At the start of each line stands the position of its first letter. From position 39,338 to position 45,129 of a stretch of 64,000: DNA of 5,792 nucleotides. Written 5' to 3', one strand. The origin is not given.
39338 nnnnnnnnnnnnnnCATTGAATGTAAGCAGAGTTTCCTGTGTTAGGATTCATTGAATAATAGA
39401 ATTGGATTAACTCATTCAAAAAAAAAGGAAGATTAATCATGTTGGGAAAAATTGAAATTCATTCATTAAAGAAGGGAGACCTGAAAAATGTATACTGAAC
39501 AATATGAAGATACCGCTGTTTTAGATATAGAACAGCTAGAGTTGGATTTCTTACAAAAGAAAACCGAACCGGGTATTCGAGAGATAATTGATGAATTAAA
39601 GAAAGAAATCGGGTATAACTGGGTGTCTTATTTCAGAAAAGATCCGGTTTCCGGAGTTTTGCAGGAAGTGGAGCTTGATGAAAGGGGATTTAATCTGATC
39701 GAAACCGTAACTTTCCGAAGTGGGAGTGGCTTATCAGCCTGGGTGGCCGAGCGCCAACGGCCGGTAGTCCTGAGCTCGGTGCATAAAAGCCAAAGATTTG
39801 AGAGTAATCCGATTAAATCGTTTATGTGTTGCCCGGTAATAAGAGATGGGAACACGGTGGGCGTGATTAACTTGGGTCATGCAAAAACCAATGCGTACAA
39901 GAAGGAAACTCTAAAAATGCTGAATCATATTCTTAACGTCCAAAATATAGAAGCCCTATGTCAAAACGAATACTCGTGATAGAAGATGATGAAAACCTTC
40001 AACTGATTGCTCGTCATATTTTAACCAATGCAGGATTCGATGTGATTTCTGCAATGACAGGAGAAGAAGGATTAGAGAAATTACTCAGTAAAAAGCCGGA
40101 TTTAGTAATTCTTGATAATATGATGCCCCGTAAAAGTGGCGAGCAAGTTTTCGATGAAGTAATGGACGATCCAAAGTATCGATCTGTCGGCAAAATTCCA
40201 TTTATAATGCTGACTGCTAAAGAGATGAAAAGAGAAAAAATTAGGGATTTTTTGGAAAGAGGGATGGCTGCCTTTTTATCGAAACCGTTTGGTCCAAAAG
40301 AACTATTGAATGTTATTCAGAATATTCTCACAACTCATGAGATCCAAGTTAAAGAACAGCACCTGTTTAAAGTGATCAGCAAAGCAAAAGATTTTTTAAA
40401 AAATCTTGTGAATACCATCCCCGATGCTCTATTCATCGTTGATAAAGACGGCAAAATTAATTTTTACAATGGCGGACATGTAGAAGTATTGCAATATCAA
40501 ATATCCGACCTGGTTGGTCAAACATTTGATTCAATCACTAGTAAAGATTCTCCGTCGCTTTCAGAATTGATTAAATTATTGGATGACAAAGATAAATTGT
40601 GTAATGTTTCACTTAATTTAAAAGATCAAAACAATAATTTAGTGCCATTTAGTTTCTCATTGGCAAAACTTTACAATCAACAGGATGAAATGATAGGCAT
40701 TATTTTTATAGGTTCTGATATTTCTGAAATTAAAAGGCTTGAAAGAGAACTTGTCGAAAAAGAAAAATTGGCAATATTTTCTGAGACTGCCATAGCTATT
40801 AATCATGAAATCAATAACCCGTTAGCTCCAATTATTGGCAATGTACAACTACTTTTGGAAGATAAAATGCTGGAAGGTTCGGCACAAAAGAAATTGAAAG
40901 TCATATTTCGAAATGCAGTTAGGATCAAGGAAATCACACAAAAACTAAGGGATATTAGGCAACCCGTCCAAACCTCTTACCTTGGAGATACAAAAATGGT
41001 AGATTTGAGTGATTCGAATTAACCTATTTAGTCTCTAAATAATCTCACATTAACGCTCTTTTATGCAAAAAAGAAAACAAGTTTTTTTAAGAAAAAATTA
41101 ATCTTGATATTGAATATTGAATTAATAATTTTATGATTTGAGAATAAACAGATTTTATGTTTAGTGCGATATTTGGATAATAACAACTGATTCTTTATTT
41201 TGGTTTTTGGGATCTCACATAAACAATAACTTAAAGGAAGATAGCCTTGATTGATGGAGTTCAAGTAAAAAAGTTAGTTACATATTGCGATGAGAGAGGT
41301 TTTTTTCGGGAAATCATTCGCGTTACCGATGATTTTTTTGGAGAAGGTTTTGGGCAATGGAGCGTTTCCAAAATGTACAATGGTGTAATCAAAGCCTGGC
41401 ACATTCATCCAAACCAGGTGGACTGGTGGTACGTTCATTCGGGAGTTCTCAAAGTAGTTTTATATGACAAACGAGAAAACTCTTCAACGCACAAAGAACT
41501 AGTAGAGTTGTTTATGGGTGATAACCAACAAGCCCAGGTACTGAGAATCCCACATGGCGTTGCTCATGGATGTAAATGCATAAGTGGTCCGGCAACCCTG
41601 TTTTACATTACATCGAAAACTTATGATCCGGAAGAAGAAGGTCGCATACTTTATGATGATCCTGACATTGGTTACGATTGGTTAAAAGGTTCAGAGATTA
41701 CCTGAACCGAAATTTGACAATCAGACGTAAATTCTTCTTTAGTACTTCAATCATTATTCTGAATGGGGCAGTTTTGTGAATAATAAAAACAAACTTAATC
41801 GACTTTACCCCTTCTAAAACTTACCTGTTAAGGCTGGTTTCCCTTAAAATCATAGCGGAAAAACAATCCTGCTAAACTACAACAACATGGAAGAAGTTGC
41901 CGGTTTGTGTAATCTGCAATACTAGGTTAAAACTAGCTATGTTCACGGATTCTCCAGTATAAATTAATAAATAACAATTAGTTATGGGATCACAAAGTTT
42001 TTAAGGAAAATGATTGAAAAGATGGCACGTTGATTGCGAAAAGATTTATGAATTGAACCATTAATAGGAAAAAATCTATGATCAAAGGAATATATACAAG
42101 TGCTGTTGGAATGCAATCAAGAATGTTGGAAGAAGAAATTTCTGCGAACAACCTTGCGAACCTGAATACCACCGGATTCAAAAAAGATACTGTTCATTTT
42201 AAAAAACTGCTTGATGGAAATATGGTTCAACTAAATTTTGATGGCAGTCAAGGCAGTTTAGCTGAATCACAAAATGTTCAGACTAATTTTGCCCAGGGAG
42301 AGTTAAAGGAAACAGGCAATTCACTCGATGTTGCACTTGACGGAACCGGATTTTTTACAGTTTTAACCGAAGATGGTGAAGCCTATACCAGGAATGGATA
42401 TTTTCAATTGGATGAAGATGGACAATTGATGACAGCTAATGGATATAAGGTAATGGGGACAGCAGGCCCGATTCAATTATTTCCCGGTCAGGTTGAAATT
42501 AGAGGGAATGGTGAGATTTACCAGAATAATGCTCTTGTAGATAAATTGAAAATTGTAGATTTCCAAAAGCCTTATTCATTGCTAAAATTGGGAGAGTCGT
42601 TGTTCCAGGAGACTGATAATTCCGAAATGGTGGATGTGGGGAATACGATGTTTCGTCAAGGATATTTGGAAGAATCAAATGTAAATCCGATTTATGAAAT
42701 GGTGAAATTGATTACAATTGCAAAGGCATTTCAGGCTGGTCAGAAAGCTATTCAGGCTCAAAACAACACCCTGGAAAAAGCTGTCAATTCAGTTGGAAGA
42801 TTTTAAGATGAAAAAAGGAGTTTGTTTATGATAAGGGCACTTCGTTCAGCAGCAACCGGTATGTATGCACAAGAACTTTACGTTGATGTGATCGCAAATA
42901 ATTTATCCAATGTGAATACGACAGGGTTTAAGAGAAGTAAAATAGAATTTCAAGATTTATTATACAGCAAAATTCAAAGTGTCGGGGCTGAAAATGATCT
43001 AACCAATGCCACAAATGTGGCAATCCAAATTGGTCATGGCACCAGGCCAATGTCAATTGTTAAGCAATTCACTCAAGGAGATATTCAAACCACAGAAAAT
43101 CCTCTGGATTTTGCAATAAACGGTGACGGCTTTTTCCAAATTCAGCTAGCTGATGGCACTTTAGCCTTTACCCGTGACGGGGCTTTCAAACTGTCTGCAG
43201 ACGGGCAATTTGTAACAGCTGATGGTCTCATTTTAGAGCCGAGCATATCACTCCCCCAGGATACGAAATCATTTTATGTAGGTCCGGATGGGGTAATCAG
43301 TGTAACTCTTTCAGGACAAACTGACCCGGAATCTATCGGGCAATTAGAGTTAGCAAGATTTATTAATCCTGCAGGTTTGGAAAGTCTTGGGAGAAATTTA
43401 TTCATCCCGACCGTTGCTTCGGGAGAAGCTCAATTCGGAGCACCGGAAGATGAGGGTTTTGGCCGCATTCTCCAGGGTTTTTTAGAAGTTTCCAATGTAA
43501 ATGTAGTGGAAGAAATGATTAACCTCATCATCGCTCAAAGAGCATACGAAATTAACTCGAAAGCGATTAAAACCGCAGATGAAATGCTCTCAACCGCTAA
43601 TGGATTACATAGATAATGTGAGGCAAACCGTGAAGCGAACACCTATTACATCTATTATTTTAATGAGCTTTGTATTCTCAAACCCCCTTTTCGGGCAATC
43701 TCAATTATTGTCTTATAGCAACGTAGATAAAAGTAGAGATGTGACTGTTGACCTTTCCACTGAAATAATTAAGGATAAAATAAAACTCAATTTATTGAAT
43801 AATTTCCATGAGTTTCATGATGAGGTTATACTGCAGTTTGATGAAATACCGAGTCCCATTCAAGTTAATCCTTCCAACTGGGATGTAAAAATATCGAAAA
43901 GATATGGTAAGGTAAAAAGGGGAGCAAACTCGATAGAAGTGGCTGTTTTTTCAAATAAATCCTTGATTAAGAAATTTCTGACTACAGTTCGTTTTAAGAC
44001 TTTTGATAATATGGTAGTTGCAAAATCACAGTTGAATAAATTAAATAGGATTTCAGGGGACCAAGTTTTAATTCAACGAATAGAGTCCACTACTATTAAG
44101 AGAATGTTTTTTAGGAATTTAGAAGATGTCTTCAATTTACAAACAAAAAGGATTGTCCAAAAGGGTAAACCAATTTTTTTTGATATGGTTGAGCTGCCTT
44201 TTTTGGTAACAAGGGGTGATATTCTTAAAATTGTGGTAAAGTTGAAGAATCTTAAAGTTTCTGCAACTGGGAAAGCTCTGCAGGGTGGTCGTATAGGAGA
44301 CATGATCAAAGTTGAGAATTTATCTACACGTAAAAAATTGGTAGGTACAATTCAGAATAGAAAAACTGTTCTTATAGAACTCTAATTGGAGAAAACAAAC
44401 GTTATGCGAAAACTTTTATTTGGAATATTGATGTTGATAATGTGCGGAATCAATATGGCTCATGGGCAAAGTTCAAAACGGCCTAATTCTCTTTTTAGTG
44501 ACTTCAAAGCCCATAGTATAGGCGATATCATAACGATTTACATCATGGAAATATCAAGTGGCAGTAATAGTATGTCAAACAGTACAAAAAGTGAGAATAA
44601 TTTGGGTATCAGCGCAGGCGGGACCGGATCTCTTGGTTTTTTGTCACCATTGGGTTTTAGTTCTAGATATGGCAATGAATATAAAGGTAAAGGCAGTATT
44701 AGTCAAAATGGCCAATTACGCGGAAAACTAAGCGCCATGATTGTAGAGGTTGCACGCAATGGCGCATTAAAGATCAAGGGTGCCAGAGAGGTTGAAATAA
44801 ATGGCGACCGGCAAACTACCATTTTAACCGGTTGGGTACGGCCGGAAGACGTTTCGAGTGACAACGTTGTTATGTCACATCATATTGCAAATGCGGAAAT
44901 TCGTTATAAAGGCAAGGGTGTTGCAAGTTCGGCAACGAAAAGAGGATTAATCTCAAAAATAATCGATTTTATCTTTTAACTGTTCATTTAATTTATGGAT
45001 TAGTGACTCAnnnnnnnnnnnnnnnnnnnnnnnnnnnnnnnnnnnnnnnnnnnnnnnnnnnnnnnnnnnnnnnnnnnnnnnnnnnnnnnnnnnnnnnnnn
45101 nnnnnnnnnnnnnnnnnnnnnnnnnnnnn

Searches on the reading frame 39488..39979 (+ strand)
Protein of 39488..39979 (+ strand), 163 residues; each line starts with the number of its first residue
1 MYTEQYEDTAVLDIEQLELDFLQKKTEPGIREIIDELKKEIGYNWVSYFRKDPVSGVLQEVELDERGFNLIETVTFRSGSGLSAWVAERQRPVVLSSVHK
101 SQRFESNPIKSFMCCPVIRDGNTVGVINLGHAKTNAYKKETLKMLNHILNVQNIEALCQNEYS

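Call 52: search_protein_families(library=pfam, proteins=[window:39488-39979:+])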
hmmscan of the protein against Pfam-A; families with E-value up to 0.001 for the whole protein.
window:39488-39979:+ (163 aa): 2 families
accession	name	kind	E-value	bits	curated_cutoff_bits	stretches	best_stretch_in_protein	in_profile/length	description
PF13185.12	GAF_2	-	2.8e-12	47.4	28.6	1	31-148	9-127/136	GAF domain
PF01590.32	GAF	-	1.2e-10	42.5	22.4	1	31-148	7-125/133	GAF domain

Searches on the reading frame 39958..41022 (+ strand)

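Call 52: search_protein_families(library=pfam, proteins=[window:39958-41022:+])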
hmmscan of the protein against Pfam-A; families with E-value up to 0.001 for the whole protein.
window:39958-41022:+ (354 aa): 6 families
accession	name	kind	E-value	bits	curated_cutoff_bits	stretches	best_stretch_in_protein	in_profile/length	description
PF00072.30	Response_reg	-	2.8e-20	73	30.2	1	5-120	1-110/111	Response regulator receiver domain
PF00989.32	PAS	-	1.2e-10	41.8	22.6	1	146-255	2-113/113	PAS fold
PF13426.13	PAS_9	-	4.1e-10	40.3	27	1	155-257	1-103/103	PAS domain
PF00512.31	HisKA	-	4.2e-09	36.8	26.9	1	281-333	9-60/66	His Kinase A (phospho-acceptor) domain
PF08448.16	PAS_4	-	2.9e-08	34.3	23.1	1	152-258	2-108/110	PAS fold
PF13188.13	PAS_8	-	8.6e-05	22.7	21.8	1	146-193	2-50/65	PAS domain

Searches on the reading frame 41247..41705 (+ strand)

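Call 52: search_protein_families(library=pfam, proteins=[window:41247-41705:+])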
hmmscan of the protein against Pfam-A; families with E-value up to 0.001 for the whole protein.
window:41247-41705:+ (152 aa): 4 families
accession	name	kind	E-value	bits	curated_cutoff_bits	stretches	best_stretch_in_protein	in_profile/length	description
PF00908.23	dTDP_sugar_isom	-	1.8e-20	73.7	27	1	2-147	4-153/168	dTDP-4-dehydrorhamnose 3,5-epimerase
PF14667.12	Polysacc_synt_C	-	6.3e-06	26.7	28.7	1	14-129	2-106/111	Polysaccharide biosynthesis C-terminal domain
PF07883.17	Cupin_2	-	0.00026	21.1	27.2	0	49-76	11-36/70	Cupin domain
PF00190.28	Cupin_1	-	0.00052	20.1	22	1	47-130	44-120/151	Cupin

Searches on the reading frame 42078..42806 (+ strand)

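Call 52: search_protein_families(library=pfam, proteins=[window:42078-42806:+])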
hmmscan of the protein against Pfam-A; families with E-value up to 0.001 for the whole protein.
window:42078-42806:+ (242 aa): 3 families
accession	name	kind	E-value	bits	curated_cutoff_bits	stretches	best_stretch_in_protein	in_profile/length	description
PF06429.18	Flg_bbr_C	-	7e-15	54.7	23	1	193-237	1-45/46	Flagellar basal body rod FlgEFG protein C-terminal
PF22692.1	LlgE_F_G_D1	-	2.7e-14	53.5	27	1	86-145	1-60/64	Flagellar hook protein FlgE/F/G D1 domain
PF00460.25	Flg_bb_rod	-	1.7e-05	25.1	20.7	1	5-35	1-31/31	Flagella basal body rod protein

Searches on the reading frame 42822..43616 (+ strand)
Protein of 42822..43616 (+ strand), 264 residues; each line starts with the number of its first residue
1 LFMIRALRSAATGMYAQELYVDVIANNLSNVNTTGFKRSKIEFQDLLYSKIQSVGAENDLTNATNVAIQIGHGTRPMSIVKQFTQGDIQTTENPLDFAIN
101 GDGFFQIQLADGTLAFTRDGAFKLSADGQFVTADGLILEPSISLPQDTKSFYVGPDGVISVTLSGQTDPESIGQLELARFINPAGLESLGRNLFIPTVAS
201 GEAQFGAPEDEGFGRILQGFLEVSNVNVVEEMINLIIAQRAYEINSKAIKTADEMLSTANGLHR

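Call 53: search_protein_families(library=pfam, proteins=[window:42822-43616:+])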
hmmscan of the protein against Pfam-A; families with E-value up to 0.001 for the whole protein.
window:42822-43616:+ (264 aa): 3 families
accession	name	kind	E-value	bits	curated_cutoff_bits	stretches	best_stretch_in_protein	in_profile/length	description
PF22692.1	LlgE_F_G_D1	-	2.2e-24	85.8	27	1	98-161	1-64/64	Flagellar hook protein FlgE/F/G D1 domain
PF06429.18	Flg_bbr_C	-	2.9e-23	81.6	23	1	218-262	2-46/46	Flagellar basal body rod FlgEFG protein C-terminal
PF00460.25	Flg_bb_rod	-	1.6e-09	37.9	20.7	1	7-37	1-31/31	Flagella basal body rod protein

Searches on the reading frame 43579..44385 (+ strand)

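Call 53: search_protein_families(library=pfam, proteins=[window:43579-44385:+])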
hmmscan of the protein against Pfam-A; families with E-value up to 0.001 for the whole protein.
window:43579-44385:+ (268 aa): 1 family
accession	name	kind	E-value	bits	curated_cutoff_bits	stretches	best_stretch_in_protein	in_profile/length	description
PF13144.11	ChapFlgA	-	5.4e-24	85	23.8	1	144-266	2-122/122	Chaperone for flagella basal body P-ring formation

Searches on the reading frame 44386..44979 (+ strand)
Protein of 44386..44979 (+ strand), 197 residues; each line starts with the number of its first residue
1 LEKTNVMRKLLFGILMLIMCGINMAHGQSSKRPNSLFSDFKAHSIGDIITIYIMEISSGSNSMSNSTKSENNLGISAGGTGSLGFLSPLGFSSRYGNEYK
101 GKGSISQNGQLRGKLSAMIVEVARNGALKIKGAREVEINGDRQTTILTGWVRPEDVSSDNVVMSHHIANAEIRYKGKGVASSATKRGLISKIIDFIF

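Call 53: search_protein_families(library=pfam, proteins=[window:44386-44979:+])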
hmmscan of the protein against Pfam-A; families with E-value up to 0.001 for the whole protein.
window:44386-44979:+ (197 aa): 1 family
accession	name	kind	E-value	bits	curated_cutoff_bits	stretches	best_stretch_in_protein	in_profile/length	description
PF02107.21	FlgH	-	1.3e-42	145.8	27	1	30-196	11-170/172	Flagellar L-ring protein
